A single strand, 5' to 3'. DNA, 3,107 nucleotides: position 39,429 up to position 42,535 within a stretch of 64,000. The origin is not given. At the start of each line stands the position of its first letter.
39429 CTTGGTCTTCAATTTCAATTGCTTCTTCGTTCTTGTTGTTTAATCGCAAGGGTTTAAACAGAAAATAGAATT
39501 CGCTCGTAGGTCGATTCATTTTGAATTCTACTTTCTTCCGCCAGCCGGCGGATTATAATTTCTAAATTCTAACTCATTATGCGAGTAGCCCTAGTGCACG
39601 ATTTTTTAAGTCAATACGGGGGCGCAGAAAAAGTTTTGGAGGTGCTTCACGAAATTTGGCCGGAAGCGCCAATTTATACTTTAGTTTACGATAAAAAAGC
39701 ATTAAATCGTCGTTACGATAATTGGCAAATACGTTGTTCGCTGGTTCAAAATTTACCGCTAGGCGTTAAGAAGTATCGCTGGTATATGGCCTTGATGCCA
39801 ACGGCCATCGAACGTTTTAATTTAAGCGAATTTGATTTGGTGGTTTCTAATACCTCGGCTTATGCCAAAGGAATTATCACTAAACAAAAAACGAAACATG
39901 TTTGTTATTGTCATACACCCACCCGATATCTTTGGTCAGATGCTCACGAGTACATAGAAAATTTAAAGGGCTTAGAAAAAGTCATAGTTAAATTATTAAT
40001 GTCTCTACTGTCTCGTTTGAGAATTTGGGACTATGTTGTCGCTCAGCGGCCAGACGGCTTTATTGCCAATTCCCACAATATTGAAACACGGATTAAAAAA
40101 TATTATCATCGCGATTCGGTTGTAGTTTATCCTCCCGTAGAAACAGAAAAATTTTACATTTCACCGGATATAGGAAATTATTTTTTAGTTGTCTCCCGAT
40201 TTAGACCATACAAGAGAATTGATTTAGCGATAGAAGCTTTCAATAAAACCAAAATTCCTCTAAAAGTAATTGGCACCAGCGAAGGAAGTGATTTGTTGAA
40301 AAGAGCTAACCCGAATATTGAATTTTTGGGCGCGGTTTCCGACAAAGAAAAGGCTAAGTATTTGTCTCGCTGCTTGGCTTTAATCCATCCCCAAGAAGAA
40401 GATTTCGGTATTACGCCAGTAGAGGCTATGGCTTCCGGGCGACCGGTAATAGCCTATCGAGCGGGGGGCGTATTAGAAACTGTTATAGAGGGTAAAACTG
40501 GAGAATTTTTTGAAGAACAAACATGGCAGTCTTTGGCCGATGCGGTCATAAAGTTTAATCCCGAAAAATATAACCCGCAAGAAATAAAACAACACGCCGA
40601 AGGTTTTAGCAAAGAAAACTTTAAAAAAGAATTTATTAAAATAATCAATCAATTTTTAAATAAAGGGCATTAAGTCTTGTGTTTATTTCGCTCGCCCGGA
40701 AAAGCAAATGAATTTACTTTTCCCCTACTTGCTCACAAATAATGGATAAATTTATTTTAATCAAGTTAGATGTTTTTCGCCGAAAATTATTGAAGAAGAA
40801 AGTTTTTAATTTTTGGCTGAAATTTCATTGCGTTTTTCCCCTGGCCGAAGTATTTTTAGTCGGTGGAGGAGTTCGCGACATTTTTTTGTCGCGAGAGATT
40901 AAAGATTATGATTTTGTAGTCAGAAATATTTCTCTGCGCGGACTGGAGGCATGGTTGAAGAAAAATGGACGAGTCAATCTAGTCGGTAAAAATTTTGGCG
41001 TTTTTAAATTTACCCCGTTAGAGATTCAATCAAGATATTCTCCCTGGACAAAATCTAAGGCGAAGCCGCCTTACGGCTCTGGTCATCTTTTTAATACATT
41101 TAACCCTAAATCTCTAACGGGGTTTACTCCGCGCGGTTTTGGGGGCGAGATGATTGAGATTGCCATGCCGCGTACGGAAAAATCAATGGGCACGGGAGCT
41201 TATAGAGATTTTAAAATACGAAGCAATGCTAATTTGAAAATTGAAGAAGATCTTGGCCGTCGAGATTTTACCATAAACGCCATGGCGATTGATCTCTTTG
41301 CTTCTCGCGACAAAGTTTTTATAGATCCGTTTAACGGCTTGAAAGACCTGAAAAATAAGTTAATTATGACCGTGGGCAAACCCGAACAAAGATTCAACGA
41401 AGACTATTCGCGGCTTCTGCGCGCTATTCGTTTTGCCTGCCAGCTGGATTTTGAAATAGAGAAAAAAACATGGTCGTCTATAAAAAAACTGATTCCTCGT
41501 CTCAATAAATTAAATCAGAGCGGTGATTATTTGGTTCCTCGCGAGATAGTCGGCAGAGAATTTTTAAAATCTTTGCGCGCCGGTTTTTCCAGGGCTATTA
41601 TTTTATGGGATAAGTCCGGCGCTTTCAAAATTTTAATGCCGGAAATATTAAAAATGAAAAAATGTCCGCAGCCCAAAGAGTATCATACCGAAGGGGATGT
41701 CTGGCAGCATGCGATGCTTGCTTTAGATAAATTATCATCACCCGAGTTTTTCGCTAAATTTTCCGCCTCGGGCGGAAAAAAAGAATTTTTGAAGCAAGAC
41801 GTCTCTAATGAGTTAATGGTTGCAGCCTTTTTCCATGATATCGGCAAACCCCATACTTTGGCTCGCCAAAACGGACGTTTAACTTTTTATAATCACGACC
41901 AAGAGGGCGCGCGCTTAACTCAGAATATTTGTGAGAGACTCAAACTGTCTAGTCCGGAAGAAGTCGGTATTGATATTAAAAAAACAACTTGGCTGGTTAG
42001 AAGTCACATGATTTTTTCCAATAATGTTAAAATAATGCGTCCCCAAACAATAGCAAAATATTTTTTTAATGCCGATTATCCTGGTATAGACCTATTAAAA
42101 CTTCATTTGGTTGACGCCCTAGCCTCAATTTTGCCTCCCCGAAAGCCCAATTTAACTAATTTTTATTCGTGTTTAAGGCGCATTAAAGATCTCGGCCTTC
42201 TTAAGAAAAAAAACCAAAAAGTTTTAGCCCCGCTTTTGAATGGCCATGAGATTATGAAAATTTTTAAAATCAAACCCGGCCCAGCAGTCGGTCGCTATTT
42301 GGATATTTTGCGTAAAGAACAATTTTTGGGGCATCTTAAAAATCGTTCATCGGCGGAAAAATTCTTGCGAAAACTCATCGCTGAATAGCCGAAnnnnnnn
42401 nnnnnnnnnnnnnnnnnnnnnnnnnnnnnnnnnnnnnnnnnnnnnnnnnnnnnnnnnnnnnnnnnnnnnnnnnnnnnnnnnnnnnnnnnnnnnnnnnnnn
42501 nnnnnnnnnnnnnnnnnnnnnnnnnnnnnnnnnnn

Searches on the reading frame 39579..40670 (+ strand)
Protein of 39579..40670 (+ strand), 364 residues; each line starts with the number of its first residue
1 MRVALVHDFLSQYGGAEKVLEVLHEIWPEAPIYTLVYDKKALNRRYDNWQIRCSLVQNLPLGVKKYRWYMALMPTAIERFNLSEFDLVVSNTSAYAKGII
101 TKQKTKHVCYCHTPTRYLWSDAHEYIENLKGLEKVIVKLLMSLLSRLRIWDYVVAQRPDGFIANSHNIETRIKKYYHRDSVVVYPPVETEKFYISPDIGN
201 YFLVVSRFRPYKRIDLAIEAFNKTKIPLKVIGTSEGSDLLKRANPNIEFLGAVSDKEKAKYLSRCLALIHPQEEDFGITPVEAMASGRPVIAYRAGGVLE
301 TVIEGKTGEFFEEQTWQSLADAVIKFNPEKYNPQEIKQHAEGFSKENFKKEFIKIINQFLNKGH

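Call 22: search_protein_families(library=pfam, proteins=[window:39579-40670:+], max_evalue=0.001)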
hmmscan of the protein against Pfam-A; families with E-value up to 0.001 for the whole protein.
window:39579-40670:+ (364 aa): 3 families
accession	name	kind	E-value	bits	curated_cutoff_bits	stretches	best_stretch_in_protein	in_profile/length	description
PF00534.26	Glycos_transf_1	-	1.2e-28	100.3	26.4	1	198-336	14-165/172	Glycosyl transferases group 1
PF13692.12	Glyco_trans_1_4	-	3.4e-21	76.4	27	1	201-325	3-138/142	Glycosyl transferases group 1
PF13439.12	Glyco_transf_4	-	9.8e-10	39.2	28.5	1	14-191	2-170/170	Glycosyltransferase Family 4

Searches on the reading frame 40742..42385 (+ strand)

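Call 22: search_protein_families(library=pfam, proteins=[window:40742-42385:+], max_evalue=0.001)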
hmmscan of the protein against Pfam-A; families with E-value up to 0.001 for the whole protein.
window:40742-42385:+ (548 aa): 4 families
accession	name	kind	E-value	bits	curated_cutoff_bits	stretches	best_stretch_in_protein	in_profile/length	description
PF01743.26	PolyA_pol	-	3.9e-20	72.9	23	2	133-208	56-125/126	Poly A polymerase head domain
PF01966.28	HD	-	2.1e-06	28.5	22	1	355-427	24-90/116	HD domain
PF12627.12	PolyA_pol_RNAbd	-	1.6e-05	25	22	1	236-302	1-60/64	Probable RNA and SrmB- binding site of polymerase A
PF13735.12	tRNA_NucTran2_2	-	0.00017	22.1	27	1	499-537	105-143/149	tRNA nucleotidyltransferase domain 2 putative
